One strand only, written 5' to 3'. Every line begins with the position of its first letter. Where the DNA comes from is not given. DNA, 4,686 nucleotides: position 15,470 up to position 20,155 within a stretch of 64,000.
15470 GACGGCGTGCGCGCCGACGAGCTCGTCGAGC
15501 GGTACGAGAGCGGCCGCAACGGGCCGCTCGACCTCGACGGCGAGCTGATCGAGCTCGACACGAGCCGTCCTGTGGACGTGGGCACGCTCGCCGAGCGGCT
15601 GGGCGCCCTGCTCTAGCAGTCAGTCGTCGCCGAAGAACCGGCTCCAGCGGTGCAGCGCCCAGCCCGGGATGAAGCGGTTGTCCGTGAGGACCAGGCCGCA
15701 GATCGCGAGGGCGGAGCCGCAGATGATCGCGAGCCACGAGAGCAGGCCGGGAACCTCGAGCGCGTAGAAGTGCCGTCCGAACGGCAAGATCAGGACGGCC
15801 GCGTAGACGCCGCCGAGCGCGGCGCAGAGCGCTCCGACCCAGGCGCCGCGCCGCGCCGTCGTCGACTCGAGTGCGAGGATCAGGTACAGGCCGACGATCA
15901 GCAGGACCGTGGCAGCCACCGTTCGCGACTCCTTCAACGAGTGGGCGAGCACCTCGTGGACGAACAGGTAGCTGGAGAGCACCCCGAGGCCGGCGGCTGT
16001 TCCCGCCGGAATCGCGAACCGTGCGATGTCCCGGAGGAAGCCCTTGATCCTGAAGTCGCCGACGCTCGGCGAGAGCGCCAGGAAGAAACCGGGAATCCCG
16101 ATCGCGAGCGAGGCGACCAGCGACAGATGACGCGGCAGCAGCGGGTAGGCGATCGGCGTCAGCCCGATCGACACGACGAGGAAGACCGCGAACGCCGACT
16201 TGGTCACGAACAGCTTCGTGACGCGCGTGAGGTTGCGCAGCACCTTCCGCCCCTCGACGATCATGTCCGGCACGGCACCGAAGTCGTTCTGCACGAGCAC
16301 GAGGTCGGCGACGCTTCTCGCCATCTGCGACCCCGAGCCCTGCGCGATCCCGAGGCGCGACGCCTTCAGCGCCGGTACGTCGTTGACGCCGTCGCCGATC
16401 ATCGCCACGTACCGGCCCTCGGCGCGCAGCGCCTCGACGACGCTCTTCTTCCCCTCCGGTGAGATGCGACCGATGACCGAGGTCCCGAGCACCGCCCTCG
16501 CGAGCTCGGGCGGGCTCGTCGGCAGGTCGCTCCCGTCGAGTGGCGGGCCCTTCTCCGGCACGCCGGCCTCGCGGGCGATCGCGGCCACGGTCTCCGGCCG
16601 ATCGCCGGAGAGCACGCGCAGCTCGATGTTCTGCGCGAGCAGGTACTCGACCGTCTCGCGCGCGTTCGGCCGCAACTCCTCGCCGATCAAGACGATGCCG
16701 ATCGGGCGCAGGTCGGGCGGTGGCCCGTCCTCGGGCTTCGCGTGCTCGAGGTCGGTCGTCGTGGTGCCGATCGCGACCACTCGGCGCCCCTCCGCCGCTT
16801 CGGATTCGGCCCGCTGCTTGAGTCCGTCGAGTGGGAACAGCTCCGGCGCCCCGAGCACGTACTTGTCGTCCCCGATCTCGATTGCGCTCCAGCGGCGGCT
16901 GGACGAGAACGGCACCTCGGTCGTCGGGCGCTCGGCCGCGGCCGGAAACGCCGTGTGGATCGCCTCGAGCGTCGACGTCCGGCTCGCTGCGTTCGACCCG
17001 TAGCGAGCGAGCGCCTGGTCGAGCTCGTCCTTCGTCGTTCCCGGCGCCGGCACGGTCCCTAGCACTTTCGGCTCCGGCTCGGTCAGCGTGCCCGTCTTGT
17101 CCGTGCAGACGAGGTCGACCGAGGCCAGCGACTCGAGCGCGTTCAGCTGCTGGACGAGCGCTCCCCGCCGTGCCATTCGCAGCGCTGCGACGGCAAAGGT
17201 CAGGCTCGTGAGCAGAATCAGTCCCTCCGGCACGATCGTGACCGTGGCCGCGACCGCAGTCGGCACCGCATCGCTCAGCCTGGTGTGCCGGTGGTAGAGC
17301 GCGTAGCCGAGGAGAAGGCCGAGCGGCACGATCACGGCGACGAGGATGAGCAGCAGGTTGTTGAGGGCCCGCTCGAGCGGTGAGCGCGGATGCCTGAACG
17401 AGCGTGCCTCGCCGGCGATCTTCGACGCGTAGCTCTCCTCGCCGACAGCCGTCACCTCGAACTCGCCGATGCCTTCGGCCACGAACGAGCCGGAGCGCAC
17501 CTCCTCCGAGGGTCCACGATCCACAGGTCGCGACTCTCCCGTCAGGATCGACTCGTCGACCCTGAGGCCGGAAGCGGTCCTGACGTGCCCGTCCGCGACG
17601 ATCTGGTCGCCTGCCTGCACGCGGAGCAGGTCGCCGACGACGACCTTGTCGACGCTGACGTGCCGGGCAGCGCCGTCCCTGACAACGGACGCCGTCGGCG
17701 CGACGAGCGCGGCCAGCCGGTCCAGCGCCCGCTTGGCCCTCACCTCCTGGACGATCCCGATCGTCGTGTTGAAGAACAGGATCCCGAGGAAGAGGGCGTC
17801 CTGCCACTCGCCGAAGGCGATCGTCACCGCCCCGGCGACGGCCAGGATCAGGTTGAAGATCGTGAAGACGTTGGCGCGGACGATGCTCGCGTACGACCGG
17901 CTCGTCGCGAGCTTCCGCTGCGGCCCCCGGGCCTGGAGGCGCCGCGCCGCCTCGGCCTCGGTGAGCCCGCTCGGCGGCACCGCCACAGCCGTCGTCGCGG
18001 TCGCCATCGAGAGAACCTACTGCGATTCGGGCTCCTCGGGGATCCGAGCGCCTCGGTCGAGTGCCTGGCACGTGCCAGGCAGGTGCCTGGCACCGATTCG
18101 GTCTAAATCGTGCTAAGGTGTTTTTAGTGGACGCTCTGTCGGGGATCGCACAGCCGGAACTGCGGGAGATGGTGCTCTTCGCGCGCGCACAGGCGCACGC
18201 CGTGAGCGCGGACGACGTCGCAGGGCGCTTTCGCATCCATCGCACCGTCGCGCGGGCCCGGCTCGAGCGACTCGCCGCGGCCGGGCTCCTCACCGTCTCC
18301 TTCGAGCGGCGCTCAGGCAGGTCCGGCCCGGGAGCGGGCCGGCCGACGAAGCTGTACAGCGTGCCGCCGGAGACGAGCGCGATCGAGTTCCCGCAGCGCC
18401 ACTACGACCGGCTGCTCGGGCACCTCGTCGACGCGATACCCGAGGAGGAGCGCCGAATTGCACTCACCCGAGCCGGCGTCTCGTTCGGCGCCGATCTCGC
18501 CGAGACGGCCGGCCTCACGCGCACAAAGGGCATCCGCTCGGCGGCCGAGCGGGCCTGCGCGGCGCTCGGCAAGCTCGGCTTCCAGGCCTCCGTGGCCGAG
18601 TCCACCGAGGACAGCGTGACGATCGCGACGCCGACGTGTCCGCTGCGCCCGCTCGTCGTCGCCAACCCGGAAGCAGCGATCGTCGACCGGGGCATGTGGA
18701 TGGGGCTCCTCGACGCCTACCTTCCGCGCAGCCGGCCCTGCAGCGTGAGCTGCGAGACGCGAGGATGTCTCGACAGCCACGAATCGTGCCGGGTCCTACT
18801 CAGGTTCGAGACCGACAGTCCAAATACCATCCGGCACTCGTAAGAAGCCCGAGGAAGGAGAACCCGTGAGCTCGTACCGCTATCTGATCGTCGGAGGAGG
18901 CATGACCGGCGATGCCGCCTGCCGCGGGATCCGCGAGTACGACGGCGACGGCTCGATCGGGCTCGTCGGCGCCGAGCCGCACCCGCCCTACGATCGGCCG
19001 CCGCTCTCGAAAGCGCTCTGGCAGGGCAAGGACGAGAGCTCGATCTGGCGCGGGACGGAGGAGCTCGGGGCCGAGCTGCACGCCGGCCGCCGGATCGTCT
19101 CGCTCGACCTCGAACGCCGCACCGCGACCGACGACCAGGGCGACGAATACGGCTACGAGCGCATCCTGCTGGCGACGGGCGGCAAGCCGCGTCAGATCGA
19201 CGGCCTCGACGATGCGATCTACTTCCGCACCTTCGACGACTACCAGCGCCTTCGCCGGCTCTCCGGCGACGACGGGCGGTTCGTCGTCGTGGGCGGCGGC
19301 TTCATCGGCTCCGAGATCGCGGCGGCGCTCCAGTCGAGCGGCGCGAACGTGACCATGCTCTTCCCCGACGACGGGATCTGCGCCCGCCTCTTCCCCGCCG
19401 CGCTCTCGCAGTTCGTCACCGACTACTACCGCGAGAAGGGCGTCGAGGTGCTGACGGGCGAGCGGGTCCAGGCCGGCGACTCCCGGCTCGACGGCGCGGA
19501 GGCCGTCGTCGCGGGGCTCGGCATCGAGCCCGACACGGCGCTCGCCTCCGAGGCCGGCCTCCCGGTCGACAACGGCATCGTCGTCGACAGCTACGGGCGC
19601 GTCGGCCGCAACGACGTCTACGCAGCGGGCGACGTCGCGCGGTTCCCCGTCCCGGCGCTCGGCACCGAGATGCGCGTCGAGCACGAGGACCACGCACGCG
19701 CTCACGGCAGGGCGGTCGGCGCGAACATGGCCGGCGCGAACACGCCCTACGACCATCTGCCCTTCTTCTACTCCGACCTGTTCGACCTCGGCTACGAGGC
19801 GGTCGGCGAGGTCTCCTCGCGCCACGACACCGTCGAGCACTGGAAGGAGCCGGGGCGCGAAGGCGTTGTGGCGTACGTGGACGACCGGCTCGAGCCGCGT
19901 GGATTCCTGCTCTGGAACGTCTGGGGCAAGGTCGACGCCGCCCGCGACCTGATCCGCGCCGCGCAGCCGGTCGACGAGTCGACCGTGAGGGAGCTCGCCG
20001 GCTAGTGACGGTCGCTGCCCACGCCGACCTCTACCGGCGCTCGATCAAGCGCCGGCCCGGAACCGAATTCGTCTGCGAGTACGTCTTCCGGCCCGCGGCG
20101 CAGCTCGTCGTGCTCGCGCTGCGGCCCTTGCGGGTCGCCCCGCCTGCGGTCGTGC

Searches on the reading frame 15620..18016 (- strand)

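Call 12: search_protein_families(library=pfam, proteins=[window:15620-18016:-], max_evalue=0.00001)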
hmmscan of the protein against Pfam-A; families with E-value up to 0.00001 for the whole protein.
window:15620-18016:- (798 aa): 3 families
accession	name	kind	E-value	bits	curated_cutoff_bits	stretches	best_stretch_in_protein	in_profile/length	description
PF00122.25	E1-E2_ATPase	-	3.1e-43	147.8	28.1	1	104-284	2-181/181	E1-E2 ATPase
PF00702.32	Hydrolase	-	1.3e-22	81.5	26.4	1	300-552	1-189/191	haloacid dehalogenase-like hydrolase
PF08282.18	Hydrolase_3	-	3.2e-06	27.5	20.9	0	524-586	193-255/255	haloacid dehalogenase-like hydrolase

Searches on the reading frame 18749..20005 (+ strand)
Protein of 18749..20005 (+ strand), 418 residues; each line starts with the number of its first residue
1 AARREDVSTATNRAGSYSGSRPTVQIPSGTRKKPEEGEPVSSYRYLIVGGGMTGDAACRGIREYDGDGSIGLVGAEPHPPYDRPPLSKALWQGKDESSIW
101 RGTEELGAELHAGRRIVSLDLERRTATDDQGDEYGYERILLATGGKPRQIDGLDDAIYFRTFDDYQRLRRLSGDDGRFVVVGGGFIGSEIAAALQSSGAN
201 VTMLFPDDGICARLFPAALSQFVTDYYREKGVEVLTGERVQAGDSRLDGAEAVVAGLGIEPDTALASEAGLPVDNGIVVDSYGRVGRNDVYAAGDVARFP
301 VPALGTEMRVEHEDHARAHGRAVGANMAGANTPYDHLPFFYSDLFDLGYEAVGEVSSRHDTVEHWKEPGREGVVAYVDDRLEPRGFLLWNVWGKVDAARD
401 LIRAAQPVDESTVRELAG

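Call 12: search_protein_families(library=pfam, proteins=[window:18749-20005:+], max_evalue=0.00001)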
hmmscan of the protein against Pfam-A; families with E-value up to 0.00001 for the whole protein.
window:18749-20005:+ (418 aa): 3 families
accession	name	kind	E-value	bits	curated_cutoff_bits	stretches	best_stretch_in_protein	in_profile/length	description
PF07992.20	Pyr_redox_2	-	2.2e-48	165.6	26.1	1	43-320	1-291/291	Pyridine nucleotide-disulphide oxidoreductase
PF00070.33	Pyr_redox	-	1.6e-15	57.8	22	1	177-253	1-77/82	Pyridine nucleotide-disulphide oxidoreductase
PF14721.12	AIF_C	-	3.1e-11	44.3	25.9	1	324-366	2-45/130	Apoptosis-inducing factor, mitochondrion-associated, C-term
